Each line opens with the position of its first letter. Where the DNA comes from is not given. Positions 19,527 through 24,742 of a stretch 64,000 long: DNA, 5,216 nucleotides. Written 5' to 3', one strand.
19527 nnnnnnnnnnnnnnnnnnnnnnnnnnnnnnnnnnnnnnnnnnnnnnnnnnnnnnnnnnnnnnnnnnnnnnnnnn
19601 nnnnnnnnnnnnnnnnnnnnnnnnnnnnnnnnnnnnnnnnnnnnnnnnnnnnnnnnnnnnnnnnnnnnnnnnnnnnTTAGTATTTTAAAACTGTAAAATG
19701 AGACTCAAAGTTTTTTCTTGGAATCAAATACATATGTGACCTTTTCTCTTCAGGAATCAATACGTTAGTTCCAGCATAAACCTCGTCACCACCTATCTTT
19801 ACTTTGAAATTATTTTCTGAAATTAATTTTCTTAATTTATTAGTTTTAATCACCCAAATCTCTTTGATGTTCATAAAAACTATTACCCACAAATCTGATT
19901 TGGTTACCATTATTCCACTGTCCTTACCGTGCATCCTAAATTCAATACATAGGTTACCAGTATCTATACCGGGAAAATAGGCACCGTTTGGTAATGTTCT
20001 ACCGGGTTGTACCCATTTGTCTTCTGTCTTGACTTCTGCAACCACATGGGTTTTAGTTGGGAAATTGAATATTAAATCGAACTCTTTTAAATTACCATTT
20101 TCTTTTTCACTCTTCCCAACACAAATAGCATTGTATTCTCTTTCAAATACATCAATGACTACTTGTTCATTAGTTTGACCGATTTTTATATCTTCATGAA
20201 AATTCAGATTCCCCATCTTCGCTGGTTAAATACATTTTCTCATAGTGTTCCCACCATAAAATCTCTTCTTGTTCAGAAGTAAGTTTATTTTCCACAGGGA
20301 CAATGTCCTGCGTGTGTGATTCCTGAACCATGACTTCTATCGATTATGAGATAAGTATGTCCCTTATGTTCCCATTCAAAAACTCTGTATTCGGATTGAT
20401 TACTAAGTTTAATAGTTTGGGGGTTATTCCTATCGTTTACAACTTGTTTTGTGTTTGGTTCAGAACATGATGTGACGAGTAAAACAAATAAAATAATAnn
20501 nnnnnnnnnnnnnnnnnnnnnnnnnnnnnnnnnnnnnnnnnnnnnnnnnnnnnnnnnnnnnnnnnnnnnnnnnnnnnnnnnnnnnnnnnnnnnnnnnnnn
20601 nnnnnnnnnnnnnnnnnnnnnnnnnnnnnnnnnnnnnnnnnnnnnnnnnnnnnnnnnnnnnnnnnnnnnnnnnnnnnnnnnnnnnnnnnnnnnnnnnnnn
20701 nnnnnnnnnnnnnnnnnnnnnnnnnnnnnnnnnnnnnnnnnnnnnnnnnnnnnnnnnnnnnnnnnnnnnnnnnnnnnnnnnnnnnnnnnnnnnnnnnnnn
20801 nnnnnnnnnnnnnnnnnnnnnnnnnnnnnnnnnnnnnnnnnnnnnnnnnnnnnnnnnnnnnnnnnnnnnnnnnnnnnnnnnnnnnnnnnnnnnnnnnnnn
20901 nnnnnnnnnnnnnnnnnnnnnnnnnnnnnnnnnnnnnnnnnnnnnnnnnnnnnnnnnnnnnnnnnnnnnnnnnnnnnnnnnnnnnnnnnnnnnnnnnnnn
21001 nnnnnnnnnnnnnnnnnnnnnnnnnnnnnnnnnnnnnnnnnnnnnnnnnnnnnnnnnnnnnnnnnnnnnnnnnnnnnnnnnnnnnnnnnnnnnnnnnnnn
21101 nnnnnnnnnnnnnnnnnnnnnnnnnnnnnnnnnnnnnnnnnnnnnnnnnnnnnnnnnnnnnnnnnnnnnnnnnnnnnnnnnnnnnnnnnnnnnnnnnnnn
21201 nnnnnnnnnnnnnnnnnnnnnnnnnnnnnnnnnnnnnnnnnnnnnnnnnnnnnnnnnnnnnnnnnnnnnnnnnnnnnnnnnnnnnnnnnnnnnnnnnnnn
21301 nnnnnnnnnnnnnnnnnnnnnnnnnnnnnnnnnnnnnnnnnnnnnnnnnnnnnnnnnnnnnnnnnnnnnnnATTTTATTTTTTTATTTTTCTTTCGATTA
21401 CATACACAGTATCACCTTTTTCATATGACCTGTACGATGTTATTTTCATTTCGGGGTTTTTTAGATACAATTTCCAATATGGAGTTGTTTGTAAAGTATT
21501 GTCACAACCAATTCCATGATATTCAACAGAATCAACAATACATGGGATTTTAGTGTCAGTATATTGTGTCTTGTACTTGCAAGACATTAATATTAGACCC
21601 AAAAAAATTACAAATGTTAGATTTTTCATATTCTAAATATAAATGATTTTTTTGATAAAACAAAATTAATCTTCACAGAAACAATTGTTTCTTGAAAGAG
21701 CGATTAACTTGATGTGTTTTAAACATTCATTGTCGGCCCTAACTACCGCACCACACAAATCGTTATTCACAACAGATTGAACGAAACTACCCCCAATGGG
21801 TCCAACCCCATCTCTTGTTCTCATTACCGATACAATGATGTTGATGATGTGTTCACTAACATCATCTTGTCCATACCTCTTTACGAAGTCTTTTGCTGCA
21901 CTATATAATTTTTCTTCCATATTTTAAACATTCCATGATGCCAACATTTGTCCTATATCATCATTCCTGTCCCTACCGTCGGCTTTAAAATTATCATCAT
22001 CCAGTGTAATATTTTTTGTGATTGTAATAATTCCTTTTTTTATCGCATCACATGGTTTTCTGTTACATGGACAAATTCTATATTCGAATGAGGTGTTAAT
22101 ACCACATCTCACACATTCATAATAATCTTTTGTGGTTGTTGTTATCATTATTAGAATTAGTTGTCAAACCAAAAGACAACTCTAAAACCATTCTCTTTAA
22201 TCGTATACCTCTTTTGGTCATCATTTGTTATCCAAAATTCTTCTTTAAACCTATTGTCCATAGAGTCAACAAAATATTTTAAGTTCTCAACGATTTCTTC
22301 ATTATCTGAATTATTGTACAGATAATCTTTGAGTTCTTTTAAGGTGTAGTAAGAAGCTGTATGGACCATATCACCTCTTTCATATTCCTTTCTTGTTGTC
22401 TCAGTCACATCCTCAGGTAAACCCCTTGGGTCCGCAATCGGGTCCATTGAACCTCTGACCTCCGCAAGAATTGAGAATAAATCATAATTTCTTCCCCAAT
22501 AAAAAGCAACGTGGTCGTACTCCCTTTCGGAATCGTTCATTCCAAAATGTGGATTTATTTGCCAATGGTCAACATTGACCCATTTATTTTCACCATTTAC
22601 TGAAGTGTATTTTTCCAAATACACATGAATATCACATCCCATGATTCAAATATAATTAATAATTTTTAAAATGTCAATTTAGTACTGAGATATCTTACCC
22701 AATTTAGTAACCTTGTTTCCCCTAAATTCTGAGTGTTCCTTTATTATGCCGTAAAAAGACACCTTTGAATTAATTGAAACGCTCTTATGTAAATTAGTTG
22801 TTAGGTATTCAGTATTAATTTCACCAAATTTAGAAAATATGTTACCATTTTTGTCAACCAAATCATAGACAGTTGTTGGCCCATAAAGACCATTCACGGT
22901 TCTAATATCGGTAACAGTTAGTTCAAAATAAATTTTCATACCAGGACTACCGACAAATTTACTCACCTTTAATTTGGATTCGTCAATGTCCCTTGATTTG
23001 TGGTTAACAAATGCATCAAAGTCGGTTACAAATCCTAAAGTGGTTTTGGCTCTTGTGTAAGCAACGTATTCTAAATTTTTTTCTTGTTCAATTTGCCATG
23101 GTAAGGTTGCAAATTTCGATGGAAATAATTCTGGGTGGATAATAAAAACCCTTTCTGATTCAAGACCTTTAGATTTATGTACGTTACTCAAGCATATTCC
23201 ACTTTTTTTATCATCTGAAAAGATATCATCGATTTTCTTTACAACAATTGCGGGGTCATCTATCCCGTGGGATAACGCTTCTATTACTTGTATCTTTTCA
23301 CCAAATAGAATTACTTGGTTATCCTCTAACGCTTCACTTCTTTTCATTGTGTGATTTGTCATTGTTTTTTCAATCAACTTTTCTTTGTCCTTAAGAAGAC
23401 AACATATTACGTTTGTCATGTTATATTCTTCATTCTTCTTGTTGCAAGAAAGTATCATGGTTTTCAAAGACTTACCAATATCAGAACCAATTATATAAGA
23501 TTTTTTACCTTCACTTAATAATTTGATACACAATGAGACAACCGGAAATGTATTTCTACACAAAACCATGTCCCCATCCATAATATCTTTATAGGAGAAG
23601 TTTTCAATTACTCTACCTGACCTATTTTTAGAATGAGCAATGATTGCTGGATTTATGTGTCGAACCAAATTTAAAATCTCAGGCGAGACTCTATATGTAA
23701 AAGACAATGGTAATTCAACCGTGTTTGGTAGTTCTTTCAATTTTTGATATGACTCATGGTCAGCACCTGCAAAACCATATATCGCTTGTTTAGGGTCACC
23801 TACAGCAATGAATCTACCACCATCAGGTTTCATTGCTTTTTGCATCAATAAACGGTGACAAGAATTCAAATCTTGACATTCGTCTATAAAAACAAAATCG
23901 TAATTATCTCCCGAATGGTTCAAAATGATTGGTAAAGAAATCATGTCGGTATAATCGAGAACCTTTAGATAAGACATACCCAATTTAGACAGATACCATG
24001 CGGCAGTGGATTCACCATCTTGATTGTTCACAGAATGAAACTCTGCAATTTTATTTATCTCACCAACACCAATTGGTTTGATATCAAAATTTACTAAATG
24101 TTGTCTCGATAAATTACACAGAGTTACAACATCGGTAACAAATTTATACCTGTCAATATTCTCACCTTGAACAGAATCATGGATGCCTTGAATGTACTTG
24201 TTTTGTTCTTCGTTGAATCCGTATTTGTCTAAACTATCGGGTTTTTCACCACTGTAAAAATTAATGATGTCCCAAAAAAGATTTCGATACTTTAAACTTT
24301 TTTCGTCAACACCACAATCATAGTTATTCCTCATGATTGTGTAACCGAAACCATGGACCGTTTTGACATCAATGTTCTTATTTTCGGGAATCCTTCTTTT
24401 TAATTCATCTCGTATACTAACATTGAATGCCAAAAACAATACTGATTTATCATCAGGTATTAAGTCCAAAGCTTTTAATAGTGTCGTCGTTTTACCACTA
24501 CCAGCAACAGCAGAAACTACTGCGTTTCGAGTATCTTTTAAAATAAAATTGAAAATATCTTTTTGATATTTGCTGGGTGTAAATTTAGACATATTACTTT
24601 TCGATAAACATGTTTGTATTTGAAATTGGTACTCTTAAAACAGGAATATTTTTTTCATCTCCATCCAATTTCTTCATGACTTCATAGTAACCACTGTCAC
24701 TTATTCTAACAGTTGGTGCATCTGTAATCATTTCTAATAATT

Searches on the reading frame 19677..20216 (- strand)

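Call 19: search_protein_families(library=phrogs, proteins=[window:19677-20216:-], max_evalue=0.001)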
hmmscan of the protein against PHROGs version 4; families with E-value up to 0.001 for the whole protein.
window:19677-20216:- (179 aa): 1 family
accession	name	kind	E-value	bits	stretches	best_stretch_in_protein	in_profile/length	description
phrog_13596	-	unknown function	1.8e-10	41.9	1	85-155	43-117/131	-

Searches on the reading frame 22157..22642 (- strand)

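Call 19: search_protein_families(library=phrogs, proteins=[window:22157-22642:-], max_evalue=0.001)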
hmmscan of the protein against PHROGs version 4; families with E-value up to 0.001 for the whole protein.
window:22157-22642:- (161 aa): 1 family
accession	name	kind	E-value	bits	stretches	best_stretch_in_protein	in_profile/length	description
phrog_10141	-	unknown function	1.1e-25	92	1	1-142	1-142/212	-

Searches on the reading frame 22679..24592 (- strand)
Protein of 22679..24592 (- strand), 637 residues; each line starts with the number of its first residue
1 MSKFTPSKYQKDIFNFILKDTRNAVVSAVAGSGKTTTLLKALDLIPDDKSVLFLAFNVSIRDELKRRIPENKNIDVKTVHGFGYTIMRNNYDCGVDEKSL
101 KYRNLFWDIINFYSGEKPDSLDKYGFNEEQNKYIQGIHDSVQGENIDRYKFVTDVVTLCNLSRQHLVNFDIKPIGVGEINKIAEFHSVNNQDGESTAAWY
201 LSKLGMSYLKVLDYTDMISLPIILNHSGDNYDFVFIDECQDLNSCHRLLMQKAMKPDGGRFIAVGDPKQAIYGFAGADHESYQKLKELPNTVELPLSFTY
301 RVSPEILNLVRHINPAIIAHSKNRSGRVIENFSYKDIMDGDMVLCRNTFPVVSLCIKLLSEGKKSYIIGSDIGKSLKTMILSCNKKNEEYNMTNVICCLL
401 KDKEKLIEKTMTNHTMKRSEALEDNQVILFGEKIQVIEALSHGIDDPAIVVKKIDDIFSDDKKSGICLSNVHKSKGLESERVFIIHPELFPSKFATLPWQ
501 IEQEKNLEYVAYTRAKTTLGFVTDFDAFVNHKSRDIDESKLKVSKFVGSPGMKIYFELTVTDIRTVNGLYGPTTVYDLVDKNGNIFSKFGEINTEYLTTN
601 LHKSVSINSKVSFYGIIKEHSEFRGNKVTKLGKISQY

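Call 10: search_protein_families(library=phrogs, proteins=[window:22679-24592:-], max_evalue=0.001)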
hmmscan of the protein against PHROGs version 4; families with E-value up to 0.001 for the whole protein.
window:22679-24592:- (637 aa): 4 families
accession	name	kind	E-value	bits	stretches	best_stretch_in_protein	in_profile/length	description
phrog_1967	-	DNA, RNA and nucleotide metabolism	3.6e-86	291.4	1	2-562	149-703/776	DNA helicase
phrog_2319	-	unknown function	1.5e-09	38.6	1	528-631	293-391/399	-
phrog_325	-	DNA, RNA and nucleotide metabolism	1.9e-09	37.4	1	1-56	466-527/986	Dda-like helicase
phrog_30451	-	unknown function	0.00019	22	0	520-632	168-275/287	-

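Call 11: search_protein_families(library=pfam, proteins=[window:22679-24592:-], max_evalue=0.001)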
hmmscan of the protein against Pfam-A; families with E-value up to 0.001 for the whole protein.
window:22679-24592:- (637 aa): 7 families
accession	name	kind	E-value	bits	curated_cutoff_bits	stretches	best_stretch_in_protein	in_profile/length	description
PF00580.27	UvrD-helicase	-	2.8e-22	80.1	23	1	18-287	10-268/271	UvrD/REP helicase N-terminal domain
PF13361.12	UvrD_C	-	6.7e-12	45.9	25.6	1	456-519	278-343/350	UvrD-like helicase C-terminal domain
PF13245.12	AAA_19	-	2.1e-11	44.6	25.1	1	21-274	11-133/134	AAA domain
PF01443.25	Viral_helicase1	-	2.4e-11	44.4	21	0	25-82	2-50/228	Viral superfamily 1 RNA helicase core domain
PF13538.12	UvrD_C_2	-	1.9e-06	28.1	27.4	1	466-521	2-51/52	UvrD-like helicase C-terminal domain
PF13604.12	AAA_30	-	2.1e-06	28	27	1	8-86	4-80/191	AAA domain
PF04851.21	ResIII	-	8.2e-06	26.3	22.5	1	4-73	2-78/164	Type III restriction enzyme, res subunit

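Call 40: search_dna_similar(query=window:22679-24592:-, collection=phages, mode=protein, max_rows=20)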
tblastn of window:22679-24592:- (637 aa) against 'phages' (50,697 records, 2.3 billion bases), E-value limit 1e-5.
Records with a match: 134; places in all: 134; records where one place covers at least 80% of the query: 103.
Best place of each record, by identity: <60% 134.
By first word of the organism name: Flavobacterium 29; Escherichia 25; Pseudomonas 21; Bacillus 8; Bacteroides 6; Salinibacter 5; Brevundimonas 5; Vibrio 4; Streptomyces 4; Dinoroseobacter 3; and 17 more.
By host as written in the record: Flavobacterium psychrophilum 950106-1/1 12; - 10; Escherichia coli 8; Pseudomonas aeruginosa 5; Escherichia coli K-12 MG1655 5; Salinibacter ruber M31 3; Flavobacterium psychrophilum 020612-2/1 3; Flavobacterium psychrophilum strain FPS-D10 3; and 61 more.
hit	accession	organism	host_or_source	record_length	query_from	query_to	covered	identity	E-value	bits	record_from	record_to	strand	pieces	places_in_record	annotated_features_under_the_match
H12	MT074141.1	Bacteroides phage DAC22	Bacteroides thetaiotaomicron VPI-5489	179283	2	522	82%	36.3%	2e-82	290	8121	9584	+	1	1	hypothetical protein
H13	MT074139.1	Bacteroides phage DAC19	Bacteroides thetaiotaomicron VPI-5487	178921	2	522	82%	36.1%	2e-82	290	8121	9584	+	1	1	hypothetical protein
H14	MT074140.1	Bacteroides phage DAC20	Bacteroides thetaiotaomicron VPI-5488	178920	2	522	82%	36.1%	2e-82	290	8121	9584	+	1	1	hypothetical protein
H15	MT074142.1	Bacteroides phage DAC23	Bacteroides thetaiotaomicron VPI-5490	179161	2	522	82%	36.1%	2e-82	290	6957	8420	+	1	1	hypothetical protein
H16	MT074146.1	Bacteroides phage SJC03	Bacteroides thetaiotaomicron VPI-5494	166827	2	522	82%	36.1%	3e-82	289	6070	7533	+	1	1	hypothetical protein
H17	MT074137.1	Bacteroides phage DAC16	Bacteroides thetaiotaomicron VPI-5485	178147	2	522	82%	36.1%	4e-82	288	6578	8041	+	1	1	hypothetical protein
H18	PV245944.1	Chryseobacterium phage MA9V-3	Chryseobacterium sp. MA9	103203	1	523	82%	33.4%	2e-65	239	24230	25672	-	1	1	ATP-dependent DNA helicase Rep | hypothetical protein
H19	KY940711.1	Bradyrhizobium phage BDU-MI-1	Bradyrhizobium diazoefficiens USDA110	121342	1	519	81%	32.3%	6e-48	187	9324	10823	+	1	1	ATP-dependent DNA helicase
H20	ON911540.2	Xanthomonas phage vB_Xar_IVIA-DoCa3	Xanthomonas arboricola pv. juglandis ...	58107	3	519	81%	31.8%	2e-51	198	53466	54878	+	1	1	putative helicase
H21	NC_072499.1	Xanthomonas phage vB_Xar_IVIA-DoCa3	Xanthomonas arboricola pv. juglandis ...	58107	3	519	81%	31.8%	2e-51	198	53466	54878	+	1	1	putative helicase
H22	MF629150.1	Salinibacter phage SRUTV-1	-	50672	4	522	81%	31.5%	3e-52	200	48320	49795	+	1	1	superfamily I DNA and RNA helicase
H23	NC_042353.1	Salinibacter phage SRUTV-1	-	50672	4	522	81%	31.5%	3e-52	200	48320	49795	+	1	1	DNA helicase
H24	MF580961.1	Salinibacter phage M31CR41-2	Salinibacter ruber M31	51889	4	522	81%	31.5%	3e-52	200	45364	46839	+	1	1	superfamily I DNA/RNA helicase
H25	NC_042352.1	Salinibacter phage M31CR41-2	Salinibacter ruber M31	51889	4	522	81%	31.5%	3e-52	200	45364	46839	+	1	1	DNA helicase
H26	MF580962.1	Salinibacter virus M31CR41-3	Salinibacter ruber M31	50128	4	522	81%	31.3%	9e-53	202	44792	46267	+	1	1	superfamily I DNA/RNA helicase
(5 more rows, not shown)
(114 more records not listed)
